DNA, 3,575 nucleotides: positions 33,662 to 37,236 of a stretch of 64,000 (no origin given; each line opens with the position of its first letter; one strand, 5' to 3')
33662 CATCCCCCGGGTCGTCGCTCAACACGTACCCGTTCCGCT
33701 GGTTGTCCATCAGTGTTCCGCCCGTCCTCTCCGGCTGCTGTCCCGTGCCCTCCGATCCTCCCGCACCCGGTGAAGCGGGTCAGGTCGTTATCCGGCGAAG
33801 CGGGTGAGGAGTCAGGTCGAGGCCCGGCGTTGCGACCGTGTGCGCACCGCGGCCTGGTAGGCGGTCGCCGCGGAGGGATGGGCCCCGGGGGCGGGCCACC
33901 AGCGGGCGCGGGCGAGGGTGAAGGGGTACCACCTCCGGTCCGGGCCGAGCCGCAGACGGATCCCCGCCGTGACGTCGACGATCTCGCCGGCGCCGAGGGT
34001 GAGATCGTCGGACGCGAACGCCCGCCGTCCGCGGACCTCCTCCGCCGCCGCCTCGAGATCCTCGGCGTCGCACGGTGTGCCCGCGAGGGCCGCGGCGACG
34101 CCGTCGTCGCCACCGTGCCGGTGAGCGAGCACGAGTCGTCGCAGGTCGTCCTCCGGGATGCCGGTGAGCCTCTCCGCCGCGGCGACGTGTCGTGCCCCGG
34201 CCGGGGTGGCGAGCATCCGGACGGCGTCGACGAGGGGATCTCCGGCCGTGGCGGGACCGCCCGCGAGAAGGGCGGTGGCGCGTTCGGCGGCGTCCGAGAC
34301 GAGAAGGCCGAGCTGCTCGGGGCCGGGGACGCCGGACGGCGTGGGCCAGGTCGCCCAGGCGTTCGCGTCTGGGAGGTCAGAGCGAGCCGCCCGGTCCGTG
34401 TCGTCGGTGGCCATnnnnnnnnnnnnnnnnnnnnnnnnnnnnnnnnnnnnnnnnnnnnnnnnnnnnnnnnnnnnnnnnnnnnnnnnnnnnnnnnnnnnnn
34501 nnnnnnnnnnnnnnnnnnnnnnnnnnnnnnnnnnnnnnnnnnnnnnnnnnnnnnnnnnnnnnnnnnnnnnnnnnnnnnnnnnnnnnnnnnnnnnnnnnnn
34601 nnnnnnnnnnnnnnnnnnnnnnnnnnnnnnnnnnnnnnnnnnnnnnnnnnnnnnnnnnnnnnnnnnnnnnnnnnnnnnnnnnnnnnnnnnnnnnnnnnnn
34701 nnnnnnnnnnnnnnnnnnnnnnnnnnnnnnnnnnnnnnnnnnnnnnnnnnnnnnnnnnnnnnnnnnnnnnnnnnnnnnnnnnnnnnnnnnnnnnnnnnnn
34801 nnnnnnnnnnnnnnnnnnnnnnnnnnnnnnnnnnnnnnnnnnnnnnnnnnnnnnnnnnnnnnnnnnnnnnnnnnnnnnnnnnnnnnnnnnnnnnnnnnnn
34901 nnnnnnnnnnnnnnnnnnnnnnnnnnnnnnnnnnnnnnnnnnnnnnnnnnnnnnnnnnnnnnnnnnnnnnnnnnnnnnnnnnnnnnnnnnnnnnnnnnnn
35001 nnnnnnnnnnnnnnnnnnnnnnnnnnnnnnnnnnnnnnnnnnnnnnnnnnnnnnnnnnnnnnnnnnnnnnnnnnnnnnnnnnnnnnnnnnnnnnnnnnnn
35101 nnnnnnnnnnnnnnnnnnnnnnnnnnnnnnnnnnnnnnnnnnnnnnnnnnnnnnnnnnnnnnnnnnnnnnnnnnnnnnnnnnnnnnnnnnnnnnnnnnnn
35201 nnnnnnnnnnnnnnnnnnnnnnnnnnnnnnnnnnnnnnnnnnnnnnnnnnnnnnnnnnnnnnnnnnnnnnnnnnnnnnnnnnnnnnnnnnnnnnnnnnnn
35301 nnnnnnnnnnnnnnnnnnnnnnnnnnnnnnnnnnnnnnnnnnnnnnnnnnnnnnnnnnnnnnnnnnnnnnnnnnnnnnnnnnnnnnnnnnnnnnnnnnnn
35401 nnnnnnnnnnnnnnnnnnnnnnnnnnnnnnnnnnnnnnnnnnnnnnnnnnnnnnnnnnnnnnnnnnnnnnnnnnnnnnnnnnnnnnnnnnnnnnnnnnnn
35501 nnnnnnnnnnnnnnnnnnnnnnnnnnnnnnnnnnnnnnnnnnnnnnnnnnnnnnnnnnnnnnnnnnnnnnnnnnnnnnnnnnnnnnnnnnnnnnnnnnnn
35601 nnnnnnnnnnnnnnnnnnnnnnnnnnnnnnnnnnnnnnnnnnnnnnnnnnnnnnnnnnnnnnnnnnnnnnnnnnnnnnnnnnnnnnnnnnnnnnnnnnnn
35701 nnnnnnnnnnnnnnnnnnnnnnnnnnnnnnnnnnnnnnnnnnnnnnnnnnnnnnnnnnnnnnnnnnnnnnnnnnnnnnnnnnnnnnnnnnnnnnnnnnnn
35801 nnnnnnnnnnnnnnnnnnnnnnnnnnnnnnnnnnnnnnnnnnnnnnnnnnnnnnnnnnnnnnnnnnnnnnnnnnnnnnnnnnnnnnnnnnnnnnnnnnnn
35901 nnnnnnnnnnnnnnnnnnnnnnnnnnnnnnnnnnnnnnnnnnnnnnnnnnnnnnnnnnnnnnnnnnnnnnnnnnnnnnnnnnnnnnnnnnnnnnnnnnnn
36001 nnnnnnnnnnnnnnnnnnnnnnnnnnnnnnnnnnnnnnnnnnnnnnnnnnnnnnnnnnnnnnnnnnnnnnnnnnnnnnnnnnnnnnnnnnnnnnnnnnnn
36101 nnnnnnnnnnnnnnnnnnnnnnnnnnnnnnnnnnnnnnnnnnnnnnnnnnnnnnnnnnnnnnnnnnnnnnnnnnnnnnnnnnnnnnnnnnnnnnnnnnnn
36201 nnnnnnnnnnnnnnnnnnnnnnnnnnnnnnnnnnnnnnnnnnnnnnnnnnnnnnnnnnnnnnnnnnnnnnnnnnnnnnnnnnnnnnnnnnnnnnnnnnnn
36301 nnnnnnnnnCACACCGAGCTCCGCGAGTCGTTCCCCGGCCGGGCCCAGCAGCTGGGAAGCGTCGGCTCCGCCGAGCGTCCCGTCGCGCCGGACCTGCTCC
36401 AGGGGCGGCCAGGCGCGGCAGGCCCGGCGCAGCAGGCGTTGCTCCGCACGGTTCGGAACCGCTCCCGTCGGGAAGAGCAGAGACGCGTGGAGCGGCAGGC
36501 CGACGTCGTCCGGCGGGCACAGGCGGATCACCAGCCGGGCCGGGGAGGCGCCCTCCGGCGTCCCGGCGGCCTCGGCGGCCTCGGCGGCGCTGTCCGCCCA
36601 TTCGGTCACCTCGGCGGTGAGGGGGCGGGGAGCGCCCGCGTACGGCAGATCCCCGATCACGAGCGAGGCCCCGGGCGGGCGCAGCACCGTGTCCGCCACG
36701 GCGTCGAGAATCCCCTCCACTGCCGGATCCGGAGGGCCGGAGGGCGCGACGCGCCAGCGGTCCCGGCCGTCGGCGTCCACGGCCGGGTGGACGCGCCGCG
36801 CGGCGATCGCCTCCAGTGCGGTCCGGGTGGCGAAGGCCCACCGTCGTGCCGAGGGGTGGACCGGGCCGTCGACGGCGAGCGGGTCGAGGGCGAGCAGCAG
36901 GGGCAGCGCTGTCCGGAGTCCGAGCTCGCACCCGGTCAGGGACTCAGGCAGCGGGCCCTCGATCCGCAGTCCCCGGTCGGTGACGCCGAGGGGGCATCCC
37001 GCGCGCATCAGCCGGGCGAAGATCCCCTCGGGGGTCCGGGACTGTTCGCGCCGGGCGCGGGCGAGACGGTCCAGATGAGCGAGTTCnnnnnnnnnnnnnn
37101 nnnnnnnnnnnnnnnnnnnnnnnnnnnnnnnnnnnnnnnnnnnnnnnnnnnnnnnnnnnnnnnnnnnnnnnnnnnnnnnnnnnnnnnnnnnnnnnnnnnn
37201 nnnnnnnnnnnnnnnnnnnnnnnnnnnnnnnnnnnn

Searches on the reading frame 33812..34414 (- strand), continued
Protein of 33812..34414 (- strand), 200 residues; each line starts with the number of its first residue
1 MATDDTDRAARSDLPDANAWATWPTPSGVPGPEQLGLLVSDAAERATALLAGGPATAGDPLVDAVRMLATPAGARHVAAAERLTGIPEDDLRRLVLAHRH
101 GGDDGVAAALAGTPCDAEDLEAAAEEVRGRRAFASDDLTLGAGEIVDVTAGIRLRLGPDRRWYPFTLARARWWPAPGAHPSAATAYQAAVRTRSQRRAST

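Call 72: fold_search(model_id=the predicted structure, library=viral)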
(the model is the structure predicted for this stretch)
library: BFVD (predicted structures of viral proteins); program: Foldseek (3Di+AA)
matches with E <= 10: 676; with E <= 0.001: 0
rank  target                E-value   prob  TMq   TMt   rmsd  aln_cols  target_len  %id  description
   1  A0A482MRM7            9.7e-02  0.97  0.30  0.60   3.9        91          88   14  Uncharacterized protein [Escherichia phage PTXU04]
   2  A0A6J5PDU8            1.2e-01  0.18  0.15  0.23  12.9       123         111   12  Uncharacterized protein [uncultured Caudovirales phage]
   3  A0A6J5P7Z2            1.5e-01  0.09  0.12  0.06  19.8       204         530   14  Uncharacterized protein [uncultured Caudovirales phage]
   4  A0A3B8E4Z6            1.7e-01  0.77  0.24  0.24   6.0       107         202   15  Uncharacterized protein [Cronobacter phage CS01]
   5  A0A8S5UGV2            2.5e-01  0.63  0.21  0.23   3.9        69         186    9  Uncharacterized protein [Myoviridae sp. ctshb19]
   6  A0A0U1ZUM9            2.6e-01  0.21  0.23  0.32  16.2       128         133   11  Uncharacterized protein [Staphylococcus phage Stau2]
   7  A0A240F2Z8            2.8e-01  0.35  0.17  0.24   8.6        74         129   19  (no name in the UniProt tables at hand)
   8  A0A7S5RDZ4            2.8e-01  0.30  0.16  0.28   9.3        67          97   10  (no name in the UniProt tables at hand)
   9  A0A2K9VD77            2.8e-01  0.14  0.16  0.22  10.8       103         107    9  Uncharacterized protein [Lactobacillus phage Semele]
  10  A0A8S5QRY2            3.1e-01  0.06  0.15  0.14  17.2       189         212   19  Uncharacterized protein [Podoviridae sp. ctRnx2]
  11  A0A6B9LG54            3.3e-01  0.57  0.24  0.46   4.2        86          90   10  (no name in the UniProt tables at hand)
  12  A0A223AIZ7            3.3e-01  0.08  0.17  0.19  13.3       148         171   13  Uncharacterized protein [Acidovorax phage ACP17]
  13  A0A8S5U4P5            3.9e-01  0.91  0.20  0.62   1.6        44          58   11  AP2 domain protein (Fragment) [Caudovirales sp. ct2KA10]
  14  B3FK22                3.9e-01  0.38  0.25  0.40   5.0        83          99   16  Uncharacterized protein [Pseudomonas phage 201phi2-1]
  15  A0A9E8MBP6            4.7e-01  0.63  0.25  0.22  10.0        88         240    9  (no name in the UniProt tables at hand)
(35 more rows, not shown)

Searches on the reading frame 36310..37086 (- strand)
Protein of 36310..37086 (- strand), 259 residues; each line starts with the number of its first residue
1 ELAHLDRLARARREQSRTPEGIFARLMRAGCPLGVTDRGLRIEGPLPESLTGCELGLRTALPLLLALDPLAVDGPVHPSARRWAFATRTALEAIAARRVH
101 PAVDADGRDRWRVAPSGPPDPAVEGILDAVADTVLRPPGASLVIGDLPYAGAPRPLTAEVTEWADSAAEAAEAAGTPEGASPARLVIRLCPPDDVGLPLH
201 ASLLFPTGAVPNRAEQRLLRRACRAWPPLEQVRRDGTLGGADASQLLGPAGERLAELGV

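Call 7: search_protein_families(library=pfam, proteins=[window:36310-37086:-], max_evalue=10)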
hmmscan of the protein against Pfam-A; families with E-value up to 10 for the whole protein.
seq(259 aa): 0 families
